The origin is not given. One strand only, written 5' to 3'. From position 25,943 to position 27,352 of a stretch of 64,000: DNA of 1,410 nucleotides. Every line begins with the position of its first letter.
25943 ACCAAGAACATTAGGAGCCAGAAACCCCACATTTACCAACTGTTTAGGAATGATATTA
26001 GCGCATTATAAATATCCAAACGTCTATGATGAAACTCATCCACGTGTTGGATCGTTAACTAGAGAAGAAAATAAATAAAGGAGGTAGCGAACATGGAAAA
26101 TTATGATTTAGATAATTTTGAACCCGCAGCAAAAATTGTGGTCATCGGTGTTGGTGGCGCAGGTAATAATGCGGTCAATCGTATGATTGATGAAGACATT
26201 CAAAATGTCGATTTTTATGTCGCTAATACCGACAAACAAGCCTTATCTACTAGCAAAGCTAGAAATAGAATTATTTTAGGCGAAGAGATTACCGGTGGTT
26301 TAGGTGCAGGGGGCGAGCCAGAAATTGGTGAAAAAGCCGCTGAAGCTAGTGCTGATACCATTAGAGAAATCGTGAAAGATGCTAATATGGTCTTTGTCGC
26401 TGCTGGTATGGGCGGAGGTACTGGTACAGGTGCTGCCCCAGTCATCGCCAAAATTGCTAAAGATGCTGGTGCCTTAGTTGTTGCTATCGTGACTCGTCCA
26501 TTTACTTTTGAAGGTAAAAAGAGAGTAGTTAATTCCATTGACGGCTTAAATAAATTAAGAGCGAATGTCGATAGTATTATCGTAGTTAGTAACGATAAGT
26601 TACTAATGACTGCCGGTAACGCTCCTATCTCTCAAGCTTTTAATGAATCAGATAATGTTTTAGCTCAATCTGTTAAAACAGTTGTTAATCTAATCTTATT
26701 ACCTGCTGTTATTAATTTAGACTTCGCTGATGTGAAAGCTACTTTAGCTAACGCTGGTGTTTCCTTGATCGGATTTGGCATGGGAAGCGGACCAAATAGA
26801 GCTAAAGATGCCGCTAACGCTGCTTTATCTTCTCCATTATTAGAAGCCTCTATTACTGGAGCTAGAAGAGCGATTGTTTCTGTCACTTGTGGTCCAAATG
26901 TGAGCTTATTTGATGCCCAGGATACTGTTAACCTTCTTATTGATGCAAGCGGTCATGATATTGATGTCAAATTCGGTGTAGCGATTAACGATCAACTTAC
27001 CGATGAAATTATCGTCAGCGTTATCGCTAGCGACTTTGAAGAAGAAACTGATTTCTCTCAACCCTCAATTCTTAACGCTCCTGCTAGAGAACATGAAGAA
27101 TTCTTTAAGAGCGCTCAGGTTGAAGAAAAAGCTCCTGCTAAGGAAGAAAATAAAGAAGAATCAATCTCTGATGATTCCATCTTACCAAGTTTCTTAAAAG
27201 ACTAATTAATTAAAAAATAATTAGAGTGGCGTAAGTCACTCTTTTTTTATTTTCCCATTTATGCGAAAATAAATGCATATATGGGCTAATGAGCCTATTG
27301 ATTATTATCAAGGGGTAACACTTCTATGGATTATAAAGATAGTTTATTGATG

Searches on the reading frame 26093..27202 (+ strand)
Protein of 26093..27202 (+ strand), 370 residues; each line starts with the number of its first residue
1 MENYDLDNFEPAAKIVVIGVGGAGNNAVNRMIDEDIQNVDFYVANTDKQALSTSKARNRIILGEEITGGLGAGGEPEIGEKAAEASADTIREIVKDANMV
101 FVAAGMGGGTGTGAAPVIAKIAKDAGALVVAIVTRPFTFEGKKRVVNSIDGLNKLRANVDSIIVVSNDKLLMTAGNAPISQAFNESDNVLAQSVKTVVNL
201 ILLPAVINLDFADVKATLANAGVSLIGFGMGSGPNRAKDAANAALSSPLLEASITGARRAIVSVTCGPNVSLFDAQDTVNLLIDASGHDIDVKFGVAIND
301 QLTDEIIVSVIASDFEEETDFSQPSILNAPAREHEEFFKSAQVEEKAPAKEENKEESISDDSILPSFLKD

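Call 94: list_cluster_members(proteins=[window:26093-27202:+, window:27326-30088:+, window:19861-22254:+, window:47289-47699:+])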
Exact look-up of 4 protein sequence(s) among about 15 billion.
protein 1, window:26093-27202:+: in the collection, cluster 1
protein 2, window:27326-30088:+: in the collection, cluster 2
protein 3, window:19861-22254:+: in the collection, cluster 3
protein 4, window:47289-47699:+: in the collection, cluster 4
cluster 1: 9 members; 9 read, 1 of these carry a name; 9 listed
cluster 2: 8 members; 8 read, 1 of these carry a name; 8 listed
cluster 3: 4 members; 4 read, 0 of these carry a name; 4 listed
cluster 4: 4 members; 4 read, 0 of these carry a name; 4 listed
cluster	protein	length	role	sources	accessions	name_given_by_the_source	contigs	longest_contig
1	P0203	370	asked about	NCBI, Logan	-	-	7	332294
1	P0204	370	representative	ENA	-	-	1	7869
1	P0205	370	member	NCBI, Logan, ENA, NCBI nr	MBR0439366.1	MAG: cell division protein FtsZ [Bacilli bacterium] | cell division protein FtsZ [Bacilli bacterium]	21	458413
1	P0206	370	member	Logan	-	-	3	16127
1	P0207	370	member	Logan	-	-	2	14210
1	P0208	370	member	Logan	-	-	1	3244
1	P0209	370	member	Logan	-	-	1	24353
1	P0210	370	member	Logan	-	-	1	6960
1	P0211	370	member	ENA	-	-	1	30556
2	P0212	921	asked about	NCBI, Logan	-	-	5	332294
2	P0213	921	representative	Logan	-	-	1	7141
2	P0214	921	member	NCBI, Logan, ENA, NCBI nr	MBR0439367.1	MAG: isoleucine--tRNA ligase [Bacilli bacterium] | isoleucine--tRNA ligase [Bacilli bacterium]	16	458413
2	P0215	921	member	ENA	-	-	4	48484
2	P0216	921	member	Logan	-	-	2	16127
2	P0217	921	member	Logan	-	-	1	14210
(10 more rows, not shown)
